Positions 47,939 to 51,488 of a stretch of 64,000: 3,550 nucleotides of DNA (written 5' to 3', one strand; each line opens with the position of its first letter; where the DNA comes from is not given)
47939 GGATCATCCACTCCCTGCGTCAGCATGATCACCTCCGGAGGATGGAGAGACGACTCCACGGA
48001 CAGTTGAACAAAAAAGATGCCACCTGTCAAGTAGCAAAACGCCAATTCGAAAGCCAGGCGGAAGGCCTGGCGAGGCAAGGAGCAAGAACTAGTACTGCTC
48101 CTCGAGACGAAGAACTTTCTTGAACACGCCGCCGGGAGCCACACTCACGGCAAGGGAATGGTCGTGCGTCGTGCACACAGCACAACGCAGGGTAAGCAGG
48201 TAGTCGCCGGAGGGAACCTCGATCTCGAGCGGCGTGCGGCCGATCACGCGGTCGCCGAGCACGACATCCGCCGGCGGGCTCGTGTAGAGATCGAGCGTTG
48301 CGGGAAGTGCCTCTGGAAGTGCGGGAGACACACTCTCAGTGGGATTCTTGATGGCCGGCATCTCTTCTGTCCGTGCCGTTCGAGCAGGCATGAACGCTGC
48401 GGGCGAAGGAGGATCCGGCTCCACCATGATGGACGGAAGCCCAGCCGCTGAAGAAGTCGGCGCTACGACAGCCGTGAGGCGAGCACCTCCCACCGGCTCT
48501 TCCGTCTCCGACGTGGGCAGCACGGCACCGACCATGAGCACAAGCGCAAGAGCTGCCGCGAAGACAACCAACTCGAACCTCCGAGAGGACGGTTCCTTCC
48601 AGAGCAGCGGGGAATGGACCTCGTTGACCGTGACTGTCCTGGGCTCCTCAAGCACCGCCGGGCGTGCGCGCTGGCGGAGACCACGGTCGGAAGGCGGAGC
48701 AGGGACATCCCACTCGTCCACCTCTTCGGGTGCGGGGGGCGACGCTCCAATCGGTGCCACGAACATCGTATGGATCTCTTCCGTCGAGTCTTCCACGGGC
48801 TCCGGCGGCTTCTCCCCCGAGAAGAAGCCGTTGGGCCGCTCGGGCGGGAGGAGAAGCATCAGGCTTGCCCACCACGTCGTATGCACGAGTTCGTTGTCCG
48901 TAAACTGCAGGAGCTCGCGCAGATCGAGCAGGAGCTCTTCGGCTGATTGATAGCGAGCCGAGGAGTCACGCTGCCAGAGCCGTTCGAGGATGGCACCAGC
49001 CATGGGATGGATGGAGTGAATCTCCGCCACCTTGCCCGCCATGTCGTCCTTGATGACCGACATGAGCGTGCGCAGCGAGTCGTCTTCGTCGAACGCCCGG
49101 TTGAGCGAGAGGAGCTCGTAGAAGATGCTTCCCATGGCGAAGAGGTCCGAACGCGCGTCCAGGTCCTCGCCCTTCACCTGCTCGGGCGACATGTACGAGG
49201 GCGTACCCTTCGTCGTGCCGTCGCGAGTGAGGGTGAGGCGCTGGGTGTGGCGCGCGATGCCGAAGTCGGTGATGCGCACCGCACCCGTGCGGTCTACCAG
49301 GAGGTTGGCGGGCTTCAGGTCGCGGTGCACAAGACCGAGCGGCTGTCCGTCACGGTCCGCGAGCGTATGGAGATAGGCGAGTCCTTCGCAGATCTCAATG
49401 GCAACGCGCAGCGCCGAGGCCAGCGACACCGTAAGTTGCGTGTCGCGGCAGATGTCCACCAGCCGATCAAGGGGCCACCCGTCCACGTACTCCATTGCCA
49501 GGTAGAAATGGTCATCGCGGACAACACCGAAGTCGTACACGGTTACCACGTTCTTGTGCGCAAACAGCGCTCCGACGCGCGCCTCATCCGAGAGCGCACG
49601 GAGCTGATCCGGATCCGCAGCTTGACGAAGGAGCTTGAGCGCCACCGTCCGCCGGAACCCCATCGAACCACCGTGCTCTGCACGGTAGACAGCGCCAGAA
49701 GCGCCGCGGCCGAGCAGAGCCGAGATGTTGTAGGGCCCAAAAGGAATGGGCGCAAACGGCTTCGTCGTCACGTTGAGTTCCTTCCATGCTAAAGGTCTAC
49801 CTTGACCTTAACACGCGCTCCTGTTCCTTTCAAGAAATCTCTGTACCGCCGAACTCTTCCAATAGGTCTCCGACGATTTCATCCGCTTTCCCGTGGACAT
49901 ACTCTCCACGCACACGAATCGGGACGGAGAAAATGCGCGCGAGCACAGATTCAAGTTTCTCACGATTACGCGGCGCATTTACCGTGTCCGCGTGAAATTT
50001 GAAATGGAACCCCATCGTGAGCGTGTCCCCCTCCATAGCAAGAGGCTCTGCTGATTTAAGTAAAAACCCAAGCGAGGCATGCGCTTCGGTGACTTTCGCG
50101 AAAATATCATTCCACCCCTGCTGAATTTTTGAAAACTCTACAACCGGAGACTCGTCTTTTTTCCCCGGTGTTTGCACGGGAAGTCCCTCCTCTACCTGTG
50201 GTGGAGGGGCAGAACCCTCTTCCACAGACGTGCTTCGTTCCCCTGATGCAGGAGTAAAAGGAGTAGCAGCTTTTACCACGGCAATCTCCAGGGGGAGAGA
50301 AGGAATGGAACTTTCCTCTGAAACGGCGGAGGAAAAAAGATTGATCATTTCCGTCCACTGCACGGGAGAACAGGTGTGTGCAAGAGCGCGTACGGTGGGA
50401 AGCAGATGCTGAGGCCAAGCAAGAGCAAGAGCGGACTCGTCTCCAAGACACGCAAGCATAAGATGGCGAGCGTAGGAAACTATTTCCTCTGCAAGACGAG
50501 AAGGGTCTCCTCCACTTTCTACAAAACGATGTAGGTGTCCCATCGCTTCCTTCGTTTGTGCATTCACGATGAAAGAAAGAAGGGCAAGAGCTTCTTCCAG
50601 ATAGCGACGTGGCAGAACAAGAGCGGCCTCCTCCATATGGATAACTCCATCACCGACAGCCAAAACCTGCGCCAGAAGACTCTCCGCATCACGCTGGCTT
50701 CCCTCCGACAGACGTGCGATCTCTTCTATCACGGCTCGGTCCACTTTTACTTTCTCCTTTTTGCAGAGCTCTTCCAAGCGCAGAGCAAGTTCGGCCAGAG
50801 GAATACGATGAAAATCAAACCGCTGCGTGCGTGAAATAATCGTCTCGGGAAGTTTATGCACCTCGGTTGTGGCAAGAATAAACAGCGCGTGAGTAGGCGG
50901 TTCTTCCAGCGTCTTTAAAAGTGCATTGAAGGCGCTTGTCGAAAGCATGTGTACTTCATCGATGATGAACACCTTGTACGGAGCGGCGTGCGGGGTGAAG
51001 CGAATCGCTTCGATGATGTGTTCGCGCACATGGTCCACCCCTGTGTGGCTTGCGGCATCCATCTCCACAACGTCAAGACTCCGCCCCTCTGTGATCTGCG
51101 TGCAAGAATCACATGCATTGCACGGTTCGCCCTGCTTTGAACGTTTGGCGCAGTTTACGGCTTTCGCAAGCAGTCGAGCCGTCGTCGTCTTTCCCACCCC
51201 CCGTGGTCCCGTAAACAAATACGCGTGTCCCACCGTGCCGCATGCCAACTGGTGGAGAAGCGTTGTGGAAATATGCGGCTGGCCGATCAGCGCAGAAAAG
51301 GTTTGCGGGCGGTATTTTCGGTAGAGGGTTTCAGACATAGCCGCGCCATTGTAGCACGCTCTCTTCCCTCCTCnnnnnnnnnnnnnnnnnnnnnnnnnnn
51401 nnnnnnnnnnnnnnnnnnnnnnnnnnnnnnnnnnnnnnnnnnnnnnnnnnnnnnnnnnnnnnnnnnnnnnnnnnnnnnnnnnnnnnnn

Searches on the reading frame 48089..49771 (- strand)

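Call 12: search_protein_families(library=pfam, max_evalue=0.00001, proteins=[window:48089-49771:-])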
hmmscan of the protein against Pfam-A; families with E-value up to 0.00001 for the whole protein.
window:48089-49771:- (560 aa): 3 families
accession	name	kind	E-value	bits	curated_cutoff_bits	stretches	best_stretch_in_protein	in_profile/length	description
PF00069.31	Pkinase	-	5.1e-42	144.5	31.7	1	14-279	1-256/263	Protein kinase domain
PF07714.23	PK_Tyr_Ser-Thr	-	6.3e-32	111.3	23.1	1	17-274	4-249/258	Protein tyrosine and serine/threonine kinase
PF01636.29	APH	-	2.9e-06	27.6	23.2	0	131-173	155-197/239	Phosphotransferase enzyme family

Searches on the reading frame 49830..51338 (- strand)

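Call 12: search_protein_families(library=pfam, max_evalue=0.00001, proteins=[window:49830-51338:-])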
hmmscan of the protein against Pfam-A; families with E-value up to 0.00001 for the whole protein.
window:49830-51338:- (502 aa): 5 families
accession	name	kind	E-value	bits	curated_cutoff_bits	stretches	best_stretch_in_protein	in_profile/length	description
PF13177.12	DNA_pol3_delta2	-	2e-41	142.1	27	1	20-178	2-159/161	DNA polymerase III, delta subunit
PF00004.35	AAA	-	4.3e-15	56.8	21.2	1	41-177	2-126/131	ATPase family associated with various cellular activities (AAA)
PF07728.20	AAA_5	-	4.3e-08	33.7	22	1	41-150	3-96/139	AAA domain (dynein-related subfamily)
PF13401.12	AAA_22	-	6.1e-08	33.5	27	1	41-154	9-119/130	AAA domain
PF22608.2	DNAX_ATPase_lid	-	8.3e-08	32.3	27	1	187-231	5-49/49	DNA polymerase III clamp loader subunit, ATPase lid domain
